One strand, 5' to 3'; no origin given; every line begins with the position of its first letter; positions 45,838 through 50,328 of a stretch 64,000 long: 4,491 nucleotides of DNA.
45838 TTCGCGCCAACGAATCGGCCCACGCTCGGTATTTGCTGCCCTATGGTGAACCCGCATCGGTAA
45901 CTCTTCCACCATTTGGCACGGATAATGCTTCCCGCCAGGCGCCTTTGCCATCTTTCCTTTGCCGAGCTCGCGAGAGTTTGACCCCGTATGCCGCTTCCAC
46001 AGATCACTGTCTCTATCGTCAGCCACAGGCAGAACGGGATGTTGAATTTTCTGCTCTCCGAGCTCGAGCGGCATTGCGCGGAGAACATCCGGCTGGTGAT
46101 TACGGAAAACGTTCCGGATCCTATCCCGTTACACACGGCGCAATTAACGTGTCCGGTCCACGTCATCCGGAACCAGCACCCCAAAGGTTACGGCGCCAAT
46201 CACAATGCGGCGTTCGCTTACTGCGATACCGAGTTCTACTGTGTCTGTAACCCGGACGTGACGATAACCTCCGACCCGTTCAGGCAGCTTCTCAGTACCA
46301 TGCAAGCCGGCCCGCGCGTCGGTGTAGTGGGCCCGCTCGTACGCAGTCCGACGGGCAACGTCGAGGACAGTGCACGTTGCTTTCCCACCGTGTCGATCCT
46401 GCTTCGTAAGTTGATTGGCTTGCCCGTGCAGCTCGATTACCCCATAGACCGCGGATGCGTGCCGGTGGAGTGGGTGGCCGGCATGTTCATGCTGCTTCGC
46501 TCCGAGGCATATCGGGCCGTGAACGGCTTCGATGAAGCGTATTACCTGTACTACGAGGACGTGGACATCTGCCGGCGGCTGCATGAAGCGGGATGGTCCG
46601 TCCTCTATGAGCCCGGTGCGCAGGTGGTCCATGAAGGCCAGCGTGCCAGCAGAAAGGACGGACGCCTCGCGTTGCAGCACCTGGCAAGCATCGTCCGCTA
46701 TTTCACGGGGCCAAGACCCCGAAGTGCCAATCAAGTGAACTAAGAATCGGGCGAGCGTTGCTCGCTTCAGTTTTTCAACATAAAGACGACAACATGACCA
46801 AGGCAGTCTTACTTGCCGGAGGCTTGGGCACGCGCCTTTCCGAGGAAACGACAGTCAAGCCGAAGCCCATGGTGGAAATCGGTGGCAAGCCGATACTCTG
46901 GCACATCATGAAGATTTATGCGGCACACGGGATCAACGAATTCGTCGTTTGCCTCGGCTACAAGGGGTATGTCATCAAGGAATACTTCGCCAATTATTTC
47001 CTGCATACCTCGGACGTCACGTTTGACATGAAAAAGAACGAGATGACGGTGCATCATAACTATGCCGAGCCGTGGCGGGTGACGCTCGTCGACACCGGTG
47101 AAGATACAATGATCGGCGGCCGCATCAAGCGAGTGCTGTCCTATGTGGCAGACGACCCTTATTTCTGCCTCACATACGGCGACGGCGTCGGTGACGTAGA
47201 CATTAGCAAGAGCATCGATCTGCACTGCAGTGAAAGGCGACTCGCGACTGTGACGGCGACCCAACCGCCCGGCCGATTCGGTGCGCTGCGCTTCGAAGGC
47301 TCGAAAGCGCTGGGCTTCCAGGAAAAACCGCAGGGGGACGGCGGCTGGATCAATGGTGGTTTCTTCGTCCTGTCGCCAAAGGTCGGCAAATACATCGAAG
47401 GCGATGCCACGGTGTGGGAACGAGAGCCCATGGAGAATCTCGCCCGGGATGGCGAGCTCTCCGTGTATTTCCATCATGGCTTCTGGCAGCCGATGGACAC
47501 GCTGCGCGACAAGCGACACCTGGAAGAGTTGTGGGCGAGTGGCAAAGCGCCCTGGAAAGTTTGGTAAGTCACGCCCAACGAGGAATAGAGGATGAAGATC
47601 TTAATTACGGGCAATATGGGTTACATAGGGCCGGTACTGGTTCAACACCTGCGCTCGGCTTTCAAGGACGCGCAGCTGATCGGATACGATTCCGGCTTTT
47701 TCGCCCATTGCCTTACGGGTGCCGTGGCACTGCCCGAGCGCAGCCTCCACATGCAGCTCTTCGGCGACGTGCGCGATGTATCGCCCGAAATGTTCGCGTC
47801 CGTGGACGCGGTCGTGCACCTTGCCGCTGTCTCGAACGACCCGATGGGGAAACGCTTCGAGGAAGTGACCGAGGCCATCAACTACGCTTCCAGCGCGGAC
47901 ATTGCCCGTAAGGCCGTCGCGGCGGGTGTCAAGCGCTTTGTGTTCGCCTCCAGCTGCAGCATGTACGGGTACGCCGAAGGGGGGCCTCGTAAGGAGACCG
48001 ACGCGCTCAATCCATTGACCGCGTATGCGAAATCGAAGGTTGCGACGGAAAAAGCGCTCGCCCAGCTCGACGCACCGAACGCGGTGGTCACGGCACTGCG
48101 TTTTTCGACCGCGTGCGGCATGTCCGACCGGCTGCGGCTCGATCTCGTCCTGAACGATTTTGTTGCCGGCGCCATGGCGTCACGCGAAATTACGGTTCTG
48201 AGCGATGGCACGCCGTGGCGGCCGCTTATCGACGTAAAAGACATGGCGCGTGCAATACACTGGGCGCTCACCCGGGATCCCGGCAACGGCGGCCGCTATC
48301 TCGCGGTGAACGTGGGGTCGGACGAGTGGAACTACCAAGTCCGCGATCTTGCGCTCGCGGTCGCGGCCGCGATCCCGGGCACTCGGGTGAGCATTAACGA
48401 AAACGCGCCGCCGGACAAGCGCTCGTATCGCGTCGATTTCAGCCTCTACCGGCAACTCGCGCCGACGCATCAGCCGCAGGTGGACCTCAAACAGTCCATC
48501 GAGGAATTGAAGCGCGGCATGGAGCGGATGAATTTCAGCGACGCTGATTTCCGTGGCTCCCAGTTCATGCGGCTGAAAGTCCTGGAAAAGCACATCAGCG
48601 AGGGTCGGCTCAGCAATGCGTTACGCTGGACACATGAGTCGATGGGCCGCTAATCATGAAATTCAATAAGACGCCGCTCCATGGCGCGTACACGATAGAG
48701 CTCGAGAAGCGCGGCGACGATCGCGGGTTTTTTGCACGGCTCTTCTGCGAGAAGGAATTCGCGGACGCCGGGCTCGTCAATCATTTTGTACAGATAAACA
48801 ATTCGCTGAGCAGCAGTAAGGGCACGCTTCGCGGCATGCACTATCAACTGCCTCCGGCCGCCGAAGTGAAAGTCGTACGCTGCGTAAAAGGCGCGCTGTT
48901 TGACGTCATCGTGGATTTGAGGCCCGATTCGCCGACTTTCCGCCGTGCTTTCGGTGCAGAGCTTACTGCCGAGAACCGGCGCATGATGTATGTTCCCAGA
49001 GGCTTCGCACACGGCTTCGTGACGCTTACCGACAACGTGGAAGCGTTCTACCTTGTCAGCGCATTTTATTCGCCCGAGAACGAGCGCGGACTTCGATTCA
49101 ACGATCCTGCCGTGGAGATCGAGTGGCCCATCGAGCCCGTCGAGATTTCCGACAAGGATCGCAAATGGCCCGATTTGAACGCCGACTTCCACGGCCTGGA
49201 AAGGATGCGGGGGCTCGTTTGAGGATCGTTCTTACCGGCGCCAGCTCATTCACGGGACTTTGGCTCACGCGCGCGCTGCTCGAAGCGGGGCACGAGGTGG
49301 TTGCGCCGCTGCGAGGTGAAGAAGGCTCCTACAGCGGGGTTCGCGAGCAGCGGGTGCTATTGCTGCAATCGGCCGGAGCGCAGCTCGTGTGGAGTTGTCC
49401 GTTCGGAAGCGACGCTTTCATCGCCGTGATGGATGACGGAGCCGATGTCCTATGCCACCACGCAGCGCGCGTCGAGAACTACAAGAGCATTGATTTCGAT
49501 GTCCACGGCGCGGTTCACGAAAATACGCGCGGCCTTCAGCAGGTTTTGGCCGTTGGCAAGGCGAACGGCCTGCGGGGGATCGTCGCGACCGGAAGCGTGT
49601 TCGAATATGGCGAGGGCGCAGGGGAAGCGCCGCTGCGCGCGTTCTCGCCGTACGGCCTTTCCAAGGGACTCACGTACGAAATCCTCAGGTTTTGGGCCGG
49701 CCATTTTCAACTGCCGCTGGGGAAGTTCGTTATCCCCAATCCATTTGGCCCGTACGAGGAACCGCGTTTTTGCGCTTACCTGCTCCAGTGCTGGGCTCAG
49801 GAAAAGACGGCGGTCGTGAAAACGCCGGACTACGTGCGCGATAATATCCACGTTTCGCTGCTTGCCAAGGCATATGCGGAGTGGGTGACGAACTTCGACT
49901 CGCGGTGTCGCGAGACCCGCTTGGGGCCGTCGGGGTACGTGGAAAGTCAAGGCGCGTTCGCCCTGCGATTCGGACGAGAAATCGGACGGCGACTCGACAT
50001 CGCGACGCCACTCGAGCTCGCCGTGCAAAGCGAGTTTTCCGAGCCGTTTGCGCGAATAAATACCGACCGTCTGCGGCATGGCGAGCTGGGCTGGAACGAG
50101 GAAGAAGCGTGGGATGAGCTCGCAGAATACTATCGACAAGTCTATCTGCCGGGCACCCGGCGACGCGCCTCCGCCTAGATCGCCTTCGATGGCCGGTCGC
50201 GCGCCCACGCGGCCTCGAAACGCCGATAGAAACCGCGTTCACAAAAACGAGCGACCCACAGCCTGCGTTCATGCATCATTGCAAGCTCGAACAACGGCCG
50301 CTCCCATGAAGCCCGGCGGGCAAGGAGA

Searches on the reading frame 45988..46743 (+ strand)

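Call 82: search_protein_families(library=pfam, proteins=[window:45988-46743:+], max_evalue=0.00001)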
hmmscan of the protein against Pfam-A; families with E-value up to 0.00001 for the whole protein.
window:45988-46743:+ (251 aa): 3 families
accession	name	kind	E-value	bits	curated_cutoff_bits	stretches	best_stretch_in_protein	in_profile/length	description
PF13641.12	Glyco_tranf_2_3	-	1.3e-09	38.8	27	1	56-218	59-214/230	Glycosyltransferase like family 2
PF00535.33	Glycos_transf_2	-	4.2e-08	33.7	23.3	1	53-129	51-127/168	Glycosyl transferase family 2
PF13632.12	Glyco_trans_2_3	-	6.3e-07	29.8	27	1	90-218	8-125/198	Glycosyl transferase family group 2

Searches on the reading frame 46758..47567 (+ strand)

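Call 82: search_protein_families(library=pfam, proteins=[window:46758-47567:+], max_evalue=0.00001)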
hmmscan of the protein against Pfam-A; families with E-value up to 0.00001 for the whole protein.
window:46758-47567:+ (269 aa): 2 families
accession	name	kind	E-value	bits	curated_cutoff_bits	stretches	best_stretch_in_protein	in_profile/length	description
PF00483.29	NTP_transferase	-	1.5e-16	61.2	21.2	1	15-214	1-190/245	Nucleotidyl transferase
PF12804.13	NTP_transf_3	-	9.6e-08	32.8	27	1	16-69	1-49/160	MobA-like NTP transferase domain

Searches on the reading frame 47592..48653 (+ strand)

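Call 82: search_protein_families(library=pfam, proteins=[window:47592-48653:+], max_evalue=0.00001)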
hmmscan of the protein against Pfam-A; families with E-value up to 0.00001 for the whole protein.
window:47592-48653:+ (353 aa): 4 families
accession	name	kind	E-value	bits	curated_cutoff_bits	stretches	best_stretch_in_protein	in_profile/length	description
PF01370.27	Epimerase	-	1.2e-34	120.3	20.9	1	3-242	1-240/240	NAD dependent epimerase/dehydratase family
PF16363.11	GDP_Man_Dehyd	-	1.1e-14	55.1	27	1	4-230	1-241/332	GDP-mannose 4,6 dehydratase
PF04321.23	RmlD_sub_bind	-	2.4e-11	43.7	27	1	1-173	1-150/287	RmlD substrate binding domain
PF01073.25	3Beta_HSD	-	7.4e-08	32.2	22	1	4-157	1-158/280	3-beta hydroxysteroid dehydrogenase/isomerase family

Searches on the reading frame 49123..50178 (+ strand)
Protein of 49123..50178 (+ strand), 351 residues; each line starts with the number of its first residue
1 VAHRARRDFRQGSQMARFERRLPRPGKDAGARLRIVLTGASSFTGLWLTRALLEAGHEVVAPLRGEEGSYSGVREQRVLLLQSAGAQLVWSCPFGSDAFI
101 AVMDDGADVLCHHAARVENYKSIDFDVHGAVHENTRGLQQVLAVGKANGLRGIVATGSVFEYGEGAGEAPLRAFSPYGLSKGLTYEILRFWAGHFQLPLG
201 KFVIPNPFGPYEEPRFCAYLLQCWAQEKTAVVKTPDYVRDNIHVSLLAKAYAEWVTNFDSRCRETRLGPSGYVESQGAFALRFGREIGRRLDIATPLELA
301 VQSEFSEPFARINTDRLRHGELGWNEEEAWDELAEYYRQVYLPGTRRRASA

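Call 82: search_protein_families(library=pfam, proteins=[window:49123-50178:+], max_evalue=0.00001)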
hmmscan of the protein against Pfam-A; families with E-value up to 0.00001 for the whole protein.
window:49123-50178:+ (351 aa): 1 family
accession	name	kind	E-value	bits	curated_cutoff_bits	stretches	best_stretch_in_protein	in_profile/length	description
PF01370.27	Epimerase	-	5.8e-19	68.9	20.9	1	35-258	1-228/240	NAD dependent epimerase/dehydratase family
